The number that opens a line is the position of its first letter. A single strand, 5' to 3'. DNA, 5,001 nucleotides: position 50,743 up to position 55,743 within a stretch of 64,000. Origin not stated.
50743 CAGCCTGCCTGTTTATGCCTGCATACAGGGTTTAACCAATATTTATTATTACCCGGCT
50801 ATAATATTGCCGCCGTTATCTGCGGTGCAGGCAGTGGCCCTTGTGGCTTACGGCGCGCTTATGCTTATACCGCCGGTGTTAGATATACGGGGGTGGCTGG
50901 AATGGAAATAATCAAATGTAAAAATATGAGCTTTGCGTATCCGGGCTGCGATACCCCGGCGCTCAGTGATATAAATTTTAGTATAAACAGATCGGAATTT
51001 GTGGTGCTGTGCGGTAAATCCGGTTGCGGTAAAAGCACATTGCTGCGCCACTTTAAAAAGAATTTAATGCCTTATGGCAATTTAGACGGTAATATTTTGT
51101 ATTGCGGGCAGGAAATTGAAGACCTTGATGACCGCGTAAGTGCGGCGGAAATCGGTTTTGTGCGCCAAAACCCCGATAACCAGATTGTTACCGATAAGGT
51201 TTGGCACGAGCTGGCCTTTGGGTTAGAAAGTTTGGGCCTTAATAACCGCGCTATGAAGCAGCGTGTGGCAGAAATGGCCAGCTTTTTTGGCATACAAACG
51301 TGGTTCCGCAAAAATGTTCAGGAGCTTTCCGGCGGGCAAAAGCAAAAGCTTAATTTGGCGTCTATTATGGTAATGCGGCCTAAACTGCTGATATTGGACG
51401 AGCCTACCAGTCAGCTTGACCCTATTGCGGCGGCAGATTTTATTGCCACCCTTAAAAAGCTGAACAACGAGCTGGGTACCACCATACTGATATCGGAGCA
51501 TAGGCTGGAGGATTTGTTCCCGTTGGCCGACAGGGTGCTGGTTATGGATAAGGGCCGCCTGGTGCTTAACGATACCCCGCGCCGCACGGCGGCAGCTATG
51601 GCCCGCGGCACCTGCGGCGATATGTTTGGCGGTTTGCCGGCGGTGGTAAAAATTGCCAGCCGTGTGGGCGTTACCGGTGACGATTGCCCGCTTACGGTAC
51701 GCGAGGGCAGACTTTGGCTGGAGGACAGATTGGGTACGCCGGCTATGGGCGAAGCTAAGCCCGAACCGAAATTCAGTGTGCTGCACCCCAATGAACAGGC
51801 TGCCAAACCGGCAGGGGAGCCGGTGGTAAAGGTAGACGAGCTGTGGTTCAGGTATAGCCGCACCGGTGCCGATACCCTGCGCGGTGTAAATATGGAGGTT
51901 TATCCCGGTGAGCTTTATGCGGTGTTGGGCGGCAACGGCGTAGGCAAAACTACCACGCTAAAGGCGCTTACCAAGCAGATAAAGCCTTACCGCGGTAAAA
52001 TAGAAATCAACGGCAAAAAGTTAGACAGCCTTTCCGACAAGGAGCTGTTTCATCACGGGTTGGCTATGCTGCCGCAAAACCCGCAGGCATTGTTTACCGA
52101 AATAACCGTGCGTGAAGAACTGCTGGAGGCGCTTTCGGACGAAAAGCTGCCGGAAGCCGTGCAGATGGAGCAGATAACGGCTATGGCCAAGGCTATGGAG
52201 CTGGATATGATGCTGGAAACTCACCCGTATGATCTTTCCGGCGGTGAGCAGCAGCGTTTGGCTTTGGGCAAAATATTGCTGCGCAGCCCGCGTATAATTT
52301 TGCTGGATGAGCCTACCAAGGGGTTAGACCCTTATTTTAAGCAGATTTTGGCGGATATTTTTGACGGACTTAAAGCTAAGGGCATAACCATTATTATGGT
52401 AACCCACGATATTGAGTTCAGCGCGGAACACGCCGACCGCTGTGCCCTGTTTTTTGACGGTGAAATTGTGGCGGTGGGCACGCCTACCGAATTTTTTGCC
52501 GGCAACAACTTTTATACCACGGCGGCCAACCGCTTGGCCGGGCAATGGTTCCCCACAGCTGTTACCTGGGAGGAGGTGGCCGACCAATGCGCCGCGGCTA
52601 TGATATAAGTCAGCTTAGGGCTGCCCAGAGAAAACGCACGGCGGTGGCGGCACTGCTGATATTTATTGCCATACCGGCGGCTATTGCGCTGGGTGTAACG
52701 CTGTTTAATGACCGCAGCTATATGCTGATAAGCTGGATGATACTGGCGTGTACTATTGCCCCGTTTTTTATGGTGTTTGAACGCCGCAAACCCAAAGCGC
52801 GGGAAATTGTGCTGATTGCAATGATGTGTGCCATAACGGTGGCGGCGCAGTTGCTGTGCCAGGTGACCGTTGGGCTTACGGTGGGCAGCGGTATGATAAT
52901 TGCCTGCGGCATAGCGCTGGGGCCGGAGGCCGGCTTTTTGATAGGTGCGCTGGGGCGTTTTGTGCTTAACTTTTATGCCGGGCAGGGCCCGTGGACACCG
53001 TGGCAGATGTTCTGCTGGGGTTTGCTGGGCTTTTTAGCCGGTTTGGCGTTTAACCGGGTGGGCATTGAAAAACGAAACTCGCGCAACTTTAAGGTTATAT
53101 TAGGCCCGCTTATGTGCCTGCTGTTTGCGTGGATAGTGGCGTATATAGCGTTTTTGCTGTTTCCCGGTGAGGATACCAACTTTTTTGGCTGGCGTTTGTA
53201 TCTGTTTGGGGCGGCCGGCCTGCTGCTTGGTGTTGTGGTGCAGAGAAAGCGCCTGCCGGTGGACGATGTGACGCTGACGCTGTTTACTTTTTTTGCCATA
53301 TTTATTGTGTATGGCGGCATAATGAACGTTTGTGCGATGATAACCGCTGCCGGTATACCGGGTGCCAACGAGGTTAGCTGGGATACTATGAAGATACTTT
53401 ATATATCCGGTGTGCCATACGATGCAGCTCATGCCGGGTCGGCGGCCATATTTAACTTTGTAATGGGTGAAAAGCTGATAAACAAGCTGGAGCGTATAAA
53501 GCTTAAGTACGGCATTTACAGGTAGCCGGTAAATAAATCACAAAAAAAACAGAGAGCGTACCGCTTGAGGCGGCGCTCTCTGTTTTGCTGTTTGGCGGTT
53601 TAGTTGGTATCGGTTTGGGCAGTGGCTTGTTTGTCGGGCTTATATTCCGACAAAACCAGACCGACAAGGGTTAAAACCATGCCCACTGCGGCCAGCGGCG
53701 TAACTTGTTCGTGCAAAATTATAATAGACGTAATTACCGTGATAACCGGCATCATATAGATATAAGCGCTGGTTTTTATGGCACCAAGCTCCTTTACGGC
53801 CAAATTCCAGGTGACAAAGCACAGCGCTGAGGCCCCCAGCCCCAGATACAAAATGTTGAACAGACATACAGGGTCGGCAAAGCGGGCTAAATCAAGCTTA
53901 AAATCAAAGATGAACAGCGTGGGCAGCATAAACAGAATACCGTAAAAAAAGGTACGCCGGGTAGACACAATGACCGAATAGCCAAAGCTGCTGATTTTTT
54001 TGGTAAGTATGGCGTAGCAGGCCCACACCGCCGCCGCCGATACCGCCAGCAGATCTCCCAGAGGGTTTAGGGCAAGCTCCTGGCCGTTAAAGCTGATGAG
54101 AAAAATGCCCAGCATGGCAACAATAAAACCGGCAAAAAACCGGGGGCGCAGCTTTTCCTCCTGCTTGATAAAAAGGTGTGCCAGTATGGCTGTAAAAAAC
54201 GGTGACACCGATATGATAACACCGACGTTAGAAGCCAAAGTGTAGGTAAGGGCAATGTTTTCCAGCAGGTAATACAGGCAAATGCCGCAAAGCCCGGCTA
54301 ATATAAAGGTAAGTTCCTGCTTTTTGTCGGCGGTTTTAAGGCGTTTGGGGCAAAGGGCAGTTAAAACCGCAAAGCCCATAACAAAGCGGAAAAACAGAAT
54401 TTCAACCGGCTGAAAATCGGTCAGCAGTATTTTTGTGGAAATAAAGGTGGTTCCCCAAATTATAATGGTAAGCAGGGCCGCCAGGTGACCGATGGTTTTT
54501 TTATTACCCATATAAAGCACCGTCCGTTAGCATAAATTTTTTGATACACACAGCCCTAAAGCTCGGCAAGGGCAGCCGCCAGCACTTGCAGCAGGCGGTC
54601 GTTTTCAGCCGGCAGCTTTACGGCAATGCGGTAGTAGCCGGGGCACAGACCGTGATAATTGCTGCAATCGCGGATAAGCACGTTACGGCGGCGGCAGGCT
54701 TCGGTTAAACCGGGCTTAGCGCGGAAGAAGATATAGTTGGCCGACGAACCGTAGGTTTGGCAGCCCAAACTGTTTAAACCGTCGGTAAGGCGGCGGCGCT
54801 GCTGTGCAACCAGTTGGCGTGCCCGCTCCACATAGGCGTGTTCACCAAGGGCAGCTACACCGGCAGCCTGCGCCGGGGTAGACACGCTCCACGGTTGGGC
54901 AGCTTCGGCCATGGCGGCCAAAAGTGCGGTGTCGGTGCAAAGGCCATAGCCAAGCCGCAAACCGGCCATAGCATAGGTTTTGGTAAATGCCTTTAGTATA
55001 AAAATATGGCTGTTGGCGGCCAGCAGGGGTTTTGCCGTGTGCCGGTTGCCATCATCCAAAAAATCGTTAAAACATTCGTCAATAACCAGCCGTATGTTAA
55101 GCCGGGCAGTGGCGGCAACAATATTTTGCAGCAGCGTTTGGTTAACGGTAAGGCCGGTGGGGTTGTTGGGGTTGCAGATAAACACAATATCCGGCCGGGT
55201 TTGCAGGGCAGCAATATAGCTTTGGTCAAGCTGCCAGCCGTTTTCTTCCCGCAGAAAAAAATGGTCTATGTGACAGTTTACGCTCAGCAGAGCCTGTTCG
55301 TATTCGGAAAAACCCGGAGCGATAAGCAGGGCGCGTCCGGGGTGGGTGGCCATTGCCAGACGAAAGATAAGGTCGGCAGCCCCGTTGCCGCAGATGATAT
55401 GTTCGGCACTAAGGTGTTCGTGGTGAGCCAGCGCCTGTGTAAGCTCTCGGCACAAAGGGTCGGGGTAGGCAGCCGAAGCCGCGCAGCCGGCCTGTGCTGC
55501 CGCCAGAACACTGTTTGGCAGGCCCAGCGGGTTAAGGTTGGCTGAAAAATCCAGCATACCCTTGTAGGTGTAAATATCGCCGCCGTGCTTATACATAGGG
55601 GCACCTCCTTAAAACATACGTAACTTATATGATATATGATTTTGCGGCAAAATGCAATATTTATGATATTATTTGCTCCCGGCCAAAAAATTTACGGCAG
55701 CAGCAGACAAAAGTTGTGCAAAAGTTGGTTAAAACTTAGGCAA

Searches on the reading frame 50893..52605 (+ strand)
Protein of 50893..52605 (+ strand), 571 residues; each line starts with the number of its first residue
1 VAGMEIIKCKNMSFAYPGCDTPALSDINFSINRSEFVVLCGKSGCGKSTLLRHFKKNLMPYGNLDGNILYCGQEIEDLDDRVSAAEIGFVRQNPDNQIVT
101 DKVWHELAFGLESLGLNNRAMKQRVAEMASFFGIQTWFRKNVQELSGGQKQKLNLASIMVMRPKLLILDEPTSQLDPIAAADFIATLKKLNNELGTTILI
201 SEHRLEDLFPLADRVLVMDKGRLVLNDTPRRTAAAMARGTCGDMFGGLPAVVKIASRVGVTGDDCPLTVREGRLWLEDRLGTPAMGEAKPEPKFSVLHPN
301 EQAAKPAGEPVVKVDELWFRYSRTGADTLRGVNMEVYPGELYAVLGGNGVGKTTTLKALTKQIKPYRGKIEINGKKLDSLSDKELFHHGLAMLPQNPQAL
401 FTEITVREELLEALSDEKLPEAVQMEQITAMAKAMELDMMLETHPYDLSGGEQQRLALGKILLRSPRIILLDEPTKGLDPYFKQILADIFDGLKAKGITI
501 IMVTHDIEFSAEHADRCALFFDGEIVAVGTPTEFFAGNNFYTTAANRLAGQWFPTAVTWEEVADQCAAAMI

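Call 5: search_protein_families(library=pfam, proteins=[window:50893-52605:+], max_evalue=0.001)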
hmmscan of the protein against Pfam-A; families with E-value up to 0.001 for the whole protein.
window:50893-52605:+ (571 aa): 25 families
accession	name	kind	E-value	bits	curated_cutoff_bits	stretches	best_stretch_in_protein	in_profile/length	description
PF00005.33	ABC_tran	-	2.9e-63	213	25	2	329-475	1-136/137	ABC transporter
PF13304.12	AAA_21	-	2.9e-21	77.3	27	1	445-508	235-301/304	AAA domain, putative AbiEii toxin, Type IV TA system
PF13401.12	AAA_22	-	6.7e-10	39.8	27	1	35-208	6-129/130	AAA domain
PF13191.12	AAA_16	-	9.7e-09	36.4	32.6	0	32-59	22-49/167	AAA ATPase domain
PF03193.22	RsgA_GTPase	-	1.2e-06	28.9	30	0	28-57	101-129/174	RsgA GTPase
PF02463.25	SMC_N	-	1.2e-06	28.6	40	0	34-194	24-190/220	RecF/RecN/SMC N terminal domain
PF13555.12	AAA_29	-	1.8e-06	28.1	27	0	29-52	17-40/61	P-loop containing region of AAA domain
PF20720.3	nSTAND3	-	2.4e-06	27.8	27.2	1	20-83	3-62/155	Novel STAND NTPase 3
PF13238.12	AAA_18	-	2.5e-06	28.4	29.4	0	37-77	1-30/128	AAA domain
PF13476.12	AAA_23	-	1.4e-05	26.2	27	0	26-55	14-40/201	AAA domain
PF13173.12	AAA_14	-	1.5e-05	25.4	27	0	35-78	3-42/129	AAA domain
PF13558.12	SbcC_Walker_B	-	1.7e-05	25.4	27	0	136-188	24-89/90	SbcC/RAD50-like, Walker B motif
PF03215.21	Rad17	-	2.2e-05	24.9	23.8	0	35-59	46-70/186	Rad17 P-loop domain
PF05729.18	NACHT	-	5.4e-05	23.5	26.7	0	37-56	3-22/167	NACHT domain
PF00004.35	AAA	-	5.7e-05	24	21.2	0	344-378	3-35/131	ATPase family associated with various cellular activities (AAA)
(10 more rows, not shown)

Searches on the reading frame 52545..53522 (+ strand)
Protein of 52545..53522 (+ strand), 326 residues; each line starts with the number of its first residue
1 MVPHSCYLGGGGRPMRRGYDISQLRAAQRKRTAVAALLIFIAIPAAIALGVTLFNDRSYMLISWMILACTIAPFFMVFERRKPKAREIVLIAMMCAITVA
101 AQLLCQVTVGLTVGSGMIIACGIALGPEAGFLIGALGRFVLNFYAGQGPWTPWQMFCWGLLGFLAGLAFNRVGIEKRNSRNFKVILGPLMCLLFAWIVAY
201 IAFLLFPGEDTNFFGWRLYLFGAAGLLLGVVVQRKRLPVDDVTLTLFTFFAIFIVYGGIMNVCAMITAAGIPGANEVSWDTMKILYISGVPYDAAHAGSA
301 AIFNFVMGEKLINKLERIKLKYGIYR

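Call 5: search_protein_families(library=pfam, proteins=[window:52545-53522:+], max_evalue=0.001)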
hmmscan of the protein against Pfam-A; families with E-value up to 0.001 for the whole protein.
window:52545-53522:+ (326 aa): 2 families
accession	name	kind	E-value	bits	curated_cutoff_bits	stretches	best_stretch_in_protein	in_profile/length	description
PF07155.17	ECF-ribofla_trS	-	9.8e-15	55.4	26.7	1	84-201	3-128/172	ECF-type riboflavin transporter, S component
PF12822.12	ECF_trnsprt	-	0.00029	21.3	30.7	1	86-208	1-128/169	ECF transporter, substrate-specific component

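Call 103: search_protein_families(library=ncbifam, proteins=[window:52545-53522:+], max_evalue=0.00001)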
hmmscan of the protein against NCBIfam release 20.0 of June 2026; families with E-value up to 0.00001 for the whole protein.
window:52545-53522:+ (326 aa): 2 families
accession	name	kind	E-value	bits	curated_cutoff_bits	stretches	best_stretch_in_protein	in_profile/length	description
NF010182.0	PRK13661.1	equivalog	8.2e-07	29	99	1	85-200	7-125/183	ECF-type riboflavin transporter substrate-binding protein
TIGR04518.1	ECF_S_folT_fam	subfamily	4.6e-06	26.5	60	0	85-173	4-95/163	folate family ECF transporter S component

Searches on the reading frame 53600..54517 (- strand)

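Call 58: search_protein_families(library=pfam, proteins=[window:53600-54517:-], max_evalue=0.00001)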
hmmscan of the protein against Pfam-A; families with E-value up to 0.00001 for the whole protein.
window:53600-54517:- (305 aa): 2 families
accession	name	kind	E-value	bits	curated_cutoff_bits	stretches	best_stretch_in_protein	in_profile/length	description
PF00892.27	EamA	-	1.8e-45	155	28.2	2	9-142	2-134/135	EamA-like transporter family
PF03151.22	TPT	-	3.9e-10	40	30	1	29-289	22-289/291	Triose-phosphate Transporter family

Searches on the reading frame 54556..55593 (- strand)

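Call 58: search_protein_families(library=pfam, proteins=[window:54556-55593:-], max_evalue=0.00001)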
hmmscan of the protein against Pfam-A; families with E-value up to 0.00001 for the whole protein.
window:54556-55593:- (345 aa): 1 family
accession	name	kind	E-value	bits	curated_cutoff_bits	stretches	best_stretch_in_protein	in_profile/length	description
PF00155.27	Aminotran_1_2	-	6.1e-47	161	19.7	1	12-337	2-360/361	Aminotransferase class I and II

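Call 103: search_protein_families(library=ncbifam, proteins=[window:54556-55593:-], max_evalue=0.00001)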
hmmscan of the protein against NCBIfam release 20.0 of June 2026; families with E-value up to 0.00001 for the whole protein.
window:54556-55593:- (345 aa): 60 families (the best 25 are shown)
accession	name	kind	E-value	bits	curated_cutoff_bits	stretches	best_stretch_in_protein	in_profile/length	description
TIGR01140.1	L_thr_O3P_dcar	equivalog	9e-83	278.1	290.55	1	4-339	2-331/331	threonine-phosphate decarboxylase CobD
TIGR01141.1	hisC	equivalog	5.9e-65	219.4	276.55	1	4-339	13-347/349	histidinol-phosphate transaminase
NF005915.1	PRK07908.1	equivalog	5.5e-56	190.3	360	1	2-338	3-331/332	Rv2231c family histidinol phosphate aminotransferase CobC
NF053748.1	bifunc_CobBC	exception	1e-52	179.5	950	1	2-338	471-796/797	bifunctional hydrogenobyrinic acid a,c-diamide synthase/histidinol phosphate aminotransferase CobBC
NF003496.0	PRK05166.1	equivalog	1.6e-47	162.1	540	1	14-342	39-370/373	histidinol-phosphate transaminase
NF002878.0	PRK03321.1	subfamily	6.8e-46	156.6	374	1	13-342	24-349/352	histidinol-phosphate transaminase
NF002877.0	PRK03317.1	equivalog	1.3e-38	132.8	409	1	22-342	42-367/374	histidinol-phosphate transaminase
NF005021.0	PRK06425.1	equivalog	1.1e-32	113.5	353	1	2-343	3-332/335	histidinol-phosphate aminotransferase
NF006580.0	PRK09105.1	subfamily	3e-32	111.9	444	1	16-307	51-339/375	pyridoxal phosphate-dependent aminotransferase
NF006225.0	PRK08354.1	equivalog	4e-30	105.3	288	1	3-340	8-314/318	putative aminotransferase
NF051461.1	pyoverd_PtaA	equivalog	6.5e-29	100.8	500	1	19-339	42-357/359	pyoverdine biosynthesis transaminase PtaA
NF002726.0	PRK02610.1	equivalog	6.5e-28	97.7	391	1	18-343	35-370/374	histidinol-phosphate transaminase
NF006014.0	PRK08153.1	equivalog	9.6e-28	97.1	510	1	17-289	39-307/370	pyridoxal phosphate-dependent aminotransferase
NF041364.1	GntC_guanitoxin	equivalog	1.4e-27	96.6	415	1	51-297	42-305/356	guanitoxin biosynthesis PLP-dependent (S)-gamma-hydroxy-L-arginine cyclodehydratase GntC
NF004770.0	PRK06108.1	subfamily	7.7e-23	80.9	422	1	57-319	89-359/396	pyridoxal phosphate-dependent aminotransferase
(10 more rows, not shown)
